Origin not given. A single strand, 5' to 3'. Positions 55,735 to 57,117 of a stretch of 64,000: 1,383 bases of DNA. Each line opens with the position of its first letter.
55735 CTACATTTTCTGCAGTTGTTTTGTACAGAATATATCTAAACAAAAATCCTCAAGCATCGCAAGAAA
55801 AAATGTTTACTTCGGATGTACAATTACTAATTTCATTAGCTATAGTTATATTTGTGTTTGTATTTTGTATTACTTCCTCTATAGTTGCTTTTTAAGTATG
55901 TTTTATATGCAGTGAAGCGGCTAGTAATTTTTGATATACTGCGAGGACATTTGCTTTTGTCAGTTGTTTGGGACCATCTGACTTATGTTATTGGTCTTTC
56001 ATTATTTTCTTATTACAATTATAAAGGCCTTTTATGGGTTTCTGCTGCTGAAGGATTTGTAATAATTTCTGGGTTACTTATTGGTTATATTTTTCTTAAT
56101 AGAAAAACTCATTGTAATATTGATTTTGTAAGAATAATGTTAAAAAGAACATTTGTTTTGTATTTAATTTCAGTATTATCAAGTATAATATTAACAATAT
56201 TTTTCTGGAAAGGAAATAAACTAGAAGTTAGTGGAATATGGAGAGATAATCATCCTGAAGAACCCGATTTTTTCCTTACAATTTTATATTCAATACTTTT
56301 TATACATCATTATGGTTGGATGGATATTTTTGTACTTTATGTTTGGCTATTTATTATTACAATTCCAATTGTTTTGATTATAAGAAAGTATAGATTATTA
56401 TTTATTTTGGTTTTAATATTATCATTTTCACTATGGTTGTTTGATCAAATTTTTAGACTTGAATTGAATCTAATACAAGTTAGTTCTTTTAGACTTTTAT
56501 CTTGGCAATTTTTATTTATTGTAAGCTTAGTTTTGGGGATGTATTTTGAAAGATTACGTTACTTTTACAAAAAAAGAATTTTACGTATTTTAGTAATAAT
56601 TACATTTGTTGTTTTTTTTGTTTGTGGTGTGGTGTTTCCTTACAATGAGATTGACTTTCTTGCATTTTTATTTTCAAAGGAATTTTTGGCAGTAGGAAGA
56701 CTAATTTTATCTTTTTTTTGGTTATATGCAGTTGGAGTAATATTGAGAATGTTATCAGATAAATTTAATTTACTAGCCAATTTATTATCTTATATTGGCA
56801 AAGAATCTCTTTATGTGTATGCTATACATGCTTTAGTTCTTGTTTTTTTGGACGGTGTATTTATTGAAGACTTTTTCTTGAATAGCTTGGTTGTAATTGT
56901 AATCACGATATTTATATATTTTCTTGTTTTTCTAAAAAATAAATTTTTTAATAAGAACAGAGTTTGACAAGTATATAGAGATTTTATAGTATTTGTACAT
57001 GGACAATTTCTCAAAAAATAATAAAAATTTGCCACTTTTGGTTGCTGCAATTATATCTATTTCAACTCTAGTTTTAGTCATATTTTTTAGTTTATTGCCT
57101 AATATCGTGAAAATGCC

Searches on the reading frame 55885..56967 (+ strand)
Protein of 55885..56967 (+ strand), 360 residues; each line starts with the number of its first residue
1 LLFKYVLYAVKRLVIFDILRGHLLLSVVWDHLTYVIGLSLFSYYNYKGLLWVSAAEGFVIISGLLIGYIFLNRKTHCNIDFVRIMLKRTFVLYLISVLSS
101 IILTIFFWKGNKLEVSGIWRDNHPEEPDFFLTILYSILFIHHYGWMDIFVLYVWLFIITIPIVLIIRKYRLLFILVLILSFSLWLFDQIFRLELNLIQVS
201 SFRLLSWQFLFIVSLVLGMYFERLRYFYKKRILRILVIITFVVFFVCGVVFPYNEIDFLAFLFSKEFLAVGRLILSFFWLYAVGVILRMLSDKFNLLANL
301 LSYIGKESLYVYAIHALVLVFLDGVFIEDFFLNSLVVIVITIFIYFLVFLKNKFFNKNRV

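Call 87: search_protein_families(library=pfam, proteins=[window:55885-56967:+], max_evalue=0.001)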
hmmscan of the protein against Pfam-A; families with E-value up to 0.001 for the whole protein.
window:55885-56967:+ (360 aa): 2 families
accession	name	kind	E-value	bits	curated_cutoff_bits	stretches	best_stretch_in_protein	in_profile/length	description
PF10129.15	OpgC_C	-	3.7e-24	85.8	21.4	1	16-347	5-348/358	OpgC protein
PF01757.29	Acyl_transf_3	-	4.7e-08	32.9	31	1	16-348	4-324/326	Acyltransferase domain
